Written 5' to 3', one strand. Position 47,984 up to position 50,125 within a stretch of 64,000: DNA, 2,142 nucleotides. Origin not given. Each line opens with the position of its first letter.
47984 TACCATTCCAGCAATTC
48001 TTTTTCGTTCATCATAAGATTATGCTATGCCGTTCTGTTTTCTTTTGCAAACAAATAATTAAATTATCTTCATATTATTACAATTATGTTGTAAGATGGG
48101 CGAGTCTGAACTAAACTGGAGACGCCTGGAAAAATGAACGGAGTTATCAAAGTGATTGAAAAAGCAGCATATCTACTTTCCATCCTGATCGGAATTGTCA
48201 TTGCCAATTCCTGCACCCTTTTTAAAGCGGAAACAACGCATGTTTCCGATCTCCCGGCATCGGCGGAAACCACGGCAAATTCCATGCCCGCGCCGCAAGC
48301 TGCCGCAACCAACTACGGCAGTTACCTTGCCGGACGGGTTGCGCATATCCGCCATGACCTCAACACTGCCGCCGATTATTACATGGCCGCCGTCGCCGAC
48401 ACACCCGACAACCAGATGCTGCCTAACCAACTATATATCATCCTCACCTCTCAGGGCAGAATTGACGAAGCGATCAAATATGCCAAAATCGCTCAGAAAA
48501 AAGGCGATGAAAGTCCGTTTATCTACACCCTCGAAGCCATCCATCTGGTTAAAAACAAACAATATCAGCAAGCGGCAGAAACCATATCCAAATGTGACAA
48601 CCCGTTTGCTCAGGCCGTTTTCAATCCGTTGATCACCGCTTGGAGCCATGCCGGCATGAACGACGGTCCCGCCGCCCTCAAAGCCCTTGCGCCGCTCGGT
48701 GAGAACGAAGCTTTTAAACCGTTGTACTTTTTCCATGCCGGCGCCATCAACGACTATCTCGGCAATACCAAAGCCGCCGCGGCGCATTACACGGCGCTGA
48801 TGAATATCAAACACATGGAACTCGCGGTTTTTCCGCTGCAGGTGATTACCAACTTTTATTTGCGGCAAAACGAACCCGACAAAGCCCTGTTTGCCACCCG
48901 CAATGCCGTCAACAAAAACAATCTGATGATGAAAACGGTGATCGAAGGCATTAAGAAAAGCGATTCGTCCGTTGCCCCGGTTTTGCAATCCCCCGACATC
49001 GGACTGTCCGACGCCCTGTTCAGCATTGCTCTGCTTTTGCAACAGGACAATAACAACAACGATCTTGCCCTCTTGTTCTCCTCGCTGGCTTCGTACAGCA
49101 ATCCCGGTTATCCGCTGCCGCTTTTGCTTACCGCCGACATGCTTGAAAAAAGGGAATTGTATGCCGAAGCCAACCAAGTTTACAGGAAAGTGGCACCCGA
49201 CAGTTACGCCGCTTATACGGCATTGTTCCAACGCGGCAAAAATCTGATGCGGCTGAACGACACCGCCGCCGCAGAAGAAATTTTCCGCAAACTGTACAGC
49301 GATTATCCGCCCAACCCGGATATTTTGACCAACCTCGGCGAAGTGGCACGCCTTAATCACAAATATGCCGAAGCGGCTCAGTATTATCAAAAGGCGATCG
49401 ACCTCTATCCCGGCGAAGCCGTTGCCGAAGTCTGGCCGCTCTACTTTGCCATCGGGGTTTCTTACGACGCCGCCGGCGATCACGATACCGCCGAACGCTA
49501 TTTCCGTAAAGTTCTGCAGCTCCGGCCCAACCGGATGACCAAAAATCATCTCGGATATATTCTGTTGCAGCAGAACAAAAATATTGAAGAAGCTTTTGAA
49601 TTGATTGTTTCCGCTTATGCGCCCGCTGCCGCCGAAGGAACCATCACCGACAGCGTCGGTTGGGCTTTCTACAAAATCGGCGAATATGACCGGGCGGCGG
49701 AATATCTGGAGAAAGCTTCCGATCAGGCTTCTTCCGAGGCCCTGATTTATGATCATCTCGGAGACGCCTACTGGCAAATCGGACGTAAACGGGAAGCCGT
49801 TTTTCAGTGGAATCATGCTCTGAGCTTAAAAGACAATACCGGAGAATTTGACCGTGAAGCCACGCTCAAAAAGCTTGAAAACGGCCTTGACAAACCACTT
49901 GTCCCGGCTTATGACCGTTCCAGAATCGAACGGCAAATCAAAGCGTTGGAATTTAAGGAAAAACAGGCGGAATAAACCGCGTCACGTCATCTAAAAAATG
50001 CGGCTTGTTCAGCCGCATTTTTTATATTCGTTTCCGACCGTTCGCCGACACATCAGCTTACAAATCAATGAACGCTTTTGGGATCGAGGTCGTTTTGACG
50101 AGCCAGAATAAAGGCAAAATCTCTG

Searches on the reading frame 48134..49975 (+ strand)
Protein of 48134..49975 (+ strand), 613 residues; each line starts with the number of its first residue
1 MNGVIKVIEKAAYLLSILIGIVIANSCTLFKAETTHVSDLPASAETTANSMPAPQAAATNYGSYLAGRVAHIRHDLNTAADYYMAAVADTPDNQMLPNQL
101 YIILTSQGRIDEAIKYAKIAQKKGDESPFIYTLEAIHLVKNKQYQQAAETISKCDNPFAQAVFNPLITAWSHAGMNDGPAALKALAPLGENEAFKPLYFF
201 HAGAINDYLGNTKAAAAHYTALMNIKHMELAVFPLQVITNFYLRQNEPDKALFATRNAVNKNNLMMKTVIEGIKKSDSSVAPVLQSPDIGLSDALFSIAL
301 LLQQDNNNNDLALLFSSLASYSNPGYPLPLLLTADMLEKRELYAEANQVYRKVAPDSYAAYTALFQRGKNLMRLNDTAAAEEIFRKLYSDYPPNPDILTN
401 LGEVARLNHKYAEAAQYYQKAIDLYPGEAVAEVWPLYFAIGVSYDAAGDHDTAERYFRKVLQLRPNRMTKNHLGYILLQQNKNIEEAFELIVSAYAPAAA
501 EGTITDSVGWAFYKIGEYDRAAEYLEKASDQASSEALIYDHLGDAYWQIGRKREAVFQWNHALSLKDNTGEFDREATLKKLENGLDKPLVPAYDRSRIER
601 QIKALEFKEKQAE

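Call 88: search_protein_families(library=pfam, proteins=[window:48134-49975:+], max_evalue=0.00001)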
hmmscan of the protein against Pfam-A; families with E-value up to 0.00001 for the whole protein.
window:48134-49975:+ (613 aa): 12 families
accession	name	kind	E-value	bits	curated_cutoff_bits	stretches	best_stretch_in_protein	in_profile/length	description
PF07719.23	TPR_2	-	1.1e-29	100.5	27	1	396-427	2-33/34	Tetratricopeptide repeat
PF00515.34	TPR_1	-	1.2e-20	72.8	27.8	1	396-426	2-32/34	Tetratricopeptide repeat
PF13432.12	TPR_16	-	1.5e-19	70.5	32.7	1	366-429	2-65/65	Tetratricopeptide repeat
PF13424.12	TPR_12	-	6.3e-18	65.2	30.1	1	397-464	5-75/77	Tetratricopeptide repeat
PF13181.12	TPR_8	-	1.5e-17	62.6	25.7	0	436-466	3-33/34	Tetratricopeptide repeat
PF13428.12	TPR_14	-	2e-17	62.4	23.5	0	363-403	3-43/44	Tetratricopeptide repeat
PF13174.12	TPR_6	-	9.3e-14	51.5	26.3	0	363-392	2-31/33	Tetratricopeptide repeat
PF13176.12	TPR_7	-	3.7e-13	48.8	27.9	0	437-466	2-31/36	Tetratricopeptide repeat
PF13374.12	TPR_10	-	2.4e-12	46.9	27.5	0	397-425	4-32/42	Tetratricopeptide repeat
PF14559.12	TPR_19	-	1.1e-11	45.4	25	0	372-428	2-59/68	Tetratricopeptide repeat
PF25062.1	ARM_TT21_N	-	2.6e-08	34.3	40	0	55-154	94-194/222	Tetratricopeptide repeat protein 21 N-terminal ARM repeat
PF12895.13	ANAPC3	-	9.3e-06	26.3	27.2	0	104-154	33-82/82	Anaphase-promoting complex, cyclosome, subunit 3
